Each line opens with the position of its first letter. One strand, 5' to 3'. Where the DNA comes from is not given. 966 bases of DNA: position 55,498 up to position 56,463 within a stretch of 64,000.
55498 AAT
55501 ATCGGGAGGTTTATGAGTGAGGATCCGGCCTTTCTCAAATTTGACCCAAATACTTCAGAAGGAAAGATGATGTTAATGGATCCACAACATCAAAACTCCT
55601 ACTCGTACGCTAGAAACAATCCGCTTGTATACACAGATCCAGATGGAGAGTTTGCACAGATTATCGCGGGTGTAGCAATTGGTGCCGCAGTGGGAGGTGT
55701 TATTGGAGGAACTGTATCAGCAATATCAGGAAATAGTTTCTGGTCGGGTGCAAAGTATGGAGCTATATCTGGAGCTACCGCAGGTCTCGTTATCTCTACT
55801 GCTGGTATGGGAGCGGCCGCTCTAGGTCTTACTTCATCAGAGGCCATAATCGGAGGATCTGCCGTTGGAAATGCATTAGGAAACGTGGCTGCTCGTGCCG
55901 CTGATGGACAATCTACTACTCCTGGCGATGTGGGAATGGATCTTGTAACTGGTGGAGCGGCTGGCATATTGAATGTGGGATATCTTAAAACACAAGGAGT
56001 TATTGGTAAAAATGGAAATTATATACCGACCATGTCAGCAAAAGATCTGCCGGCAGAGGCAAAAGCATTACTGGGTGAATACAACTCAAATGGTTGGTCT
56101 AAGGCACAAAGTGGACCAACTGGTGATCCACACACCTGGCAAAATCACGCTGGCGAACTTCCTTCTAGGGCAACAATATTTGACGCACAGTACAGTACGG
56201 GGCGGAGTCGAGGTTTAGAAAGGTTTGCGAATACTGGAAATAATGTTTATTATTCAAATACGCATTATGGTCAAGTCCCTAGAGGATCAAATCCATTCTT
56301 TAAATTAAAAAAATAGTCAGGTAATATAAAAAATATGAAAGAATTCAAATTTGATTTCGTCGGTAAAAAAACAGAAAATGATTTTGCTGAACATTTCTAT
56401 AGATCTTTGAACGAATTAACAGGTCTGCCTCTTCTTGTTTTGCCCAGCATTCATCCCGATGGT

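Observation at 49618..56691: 2232-aa TcB/TcC-type fused RHS polymorphic toxin with downstream immunity candidate, divergent from an orphan response regulator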

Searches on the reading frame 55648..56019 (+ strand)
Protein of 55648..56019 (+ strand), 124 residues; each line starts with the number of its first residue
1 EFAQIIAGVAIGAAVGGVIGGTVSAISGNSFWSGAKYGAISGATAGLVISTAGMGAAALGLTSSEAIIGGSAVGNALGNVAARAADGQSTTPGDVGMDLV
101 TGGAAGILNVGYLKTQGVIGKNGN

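Call 84: search_solved_structures(query=window:55648-56019:+, max_evalue=10, show_alignments=2)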
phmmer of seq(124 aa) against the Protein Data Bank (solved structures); distinct sequences matched with E-value up to 10: 10.
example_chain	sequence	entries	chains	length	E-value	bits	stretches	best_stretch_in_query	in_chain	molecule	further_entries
9jme_A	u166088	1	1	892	0.2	15.1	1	8-58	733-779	Virion glycoprotein B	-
9eft_A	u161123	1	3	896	0.61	13.5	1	8-57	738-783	Envelope glycoprotein B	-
9e0l_A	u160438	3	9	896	0.61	13.5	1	8-57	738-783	Envelope glycoprotein B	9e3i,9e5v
9efh_A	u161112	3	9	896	0.61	13.5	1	8-57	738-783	Envelope glycoprotein B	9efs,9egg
9e7i_A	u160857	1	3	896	0.61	13.5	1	8-57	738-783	Envelope glycoprotein B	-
9e5u_A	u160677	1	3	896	0.61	13.5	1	8-57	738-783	Envelope glycoprotein B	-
9e5n_A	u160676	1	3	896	0.61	13.5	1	8-57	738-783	Envelope glycoprotein B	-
9e5x_A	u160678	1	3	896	0.62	13.5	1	8-57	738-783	Envelope glycoprotein B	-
6bm8_A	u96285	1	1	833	0.63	13.5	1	8-57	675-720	Envelope glycoprotein B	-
5v2s_A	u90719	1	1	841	0.64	13.4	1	8-57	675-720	Envelope glycoprotein B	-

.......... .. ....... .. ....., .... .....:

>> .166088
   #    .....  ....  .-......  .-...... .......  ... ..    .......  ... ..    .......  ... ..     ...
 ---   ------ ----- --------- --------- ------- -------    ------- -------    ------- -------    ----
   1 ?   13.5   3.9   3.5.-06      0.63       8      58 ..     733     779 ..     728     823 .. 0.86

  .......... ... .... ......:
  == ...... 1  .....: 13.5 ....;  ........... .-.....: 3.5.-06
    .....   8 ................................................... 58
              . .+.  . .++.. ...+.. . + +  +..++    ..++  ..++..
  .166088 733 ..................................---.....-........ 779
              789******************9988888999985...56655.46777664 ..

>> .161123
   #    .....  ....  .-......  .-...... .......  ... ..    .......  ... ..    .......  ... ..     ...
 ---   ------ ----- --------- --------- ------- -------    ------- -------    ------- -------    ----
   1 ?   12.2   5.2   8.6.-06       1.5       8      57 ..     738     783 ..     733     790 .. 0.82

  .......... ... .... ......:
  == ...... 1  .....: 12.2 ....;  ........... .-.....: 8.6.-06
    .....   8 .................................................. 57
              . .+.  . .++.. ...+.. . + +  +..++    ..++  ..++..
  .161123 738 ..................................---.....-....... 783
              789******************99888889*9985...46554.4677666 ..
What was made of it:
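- Tried and rejected: The Gly-zipper segment's PDB hits to herpesvirus gB are transmembrane-composition matches and carry no meaning (call 84).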

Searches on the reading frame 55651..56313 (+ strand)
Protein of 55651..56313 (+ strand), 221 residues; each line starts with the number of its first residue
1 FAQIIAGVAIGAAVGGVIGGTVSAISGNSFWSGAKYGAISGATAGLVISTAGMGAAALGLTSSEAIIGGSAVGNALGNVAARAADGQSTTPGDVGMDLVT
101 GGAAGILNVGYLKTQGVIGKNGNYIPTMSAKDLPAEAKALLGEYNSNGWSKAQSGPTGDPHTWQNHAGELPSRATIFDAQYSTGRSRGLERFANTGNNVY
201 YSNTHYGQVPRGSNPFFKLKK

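Call 9: search_protein_families(library=pfam, proteins=[window:55651-56313:+], max_evalue=10)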
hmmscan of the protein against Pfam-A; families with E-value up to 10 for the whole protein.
seq(221 aa): 3 families
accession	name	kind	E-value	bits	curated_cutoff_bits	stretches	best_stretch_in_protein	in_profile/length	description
PF13436.11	Gly-zipper_OmpA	-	0.012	15.8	27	1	10-47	2-42/44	Glycine-zipper domain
PF00545.25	Ribonuclease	-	0.03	15.3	24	1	127-208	12-89/98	ribonuclease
PF13441.11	Gly-zipper_YMGG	-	0.042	14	28.9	1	8-49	3-43/45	YMGG-like Gly-zipper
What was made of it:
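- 55648..56001 (+): Gly/Ala-rich hydrophobic 'glycine-zipper' pre-toxin module (aa 2011-2128). Weak Gly-zipper Pfam hits, E 0.01-0.04 (call 9).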
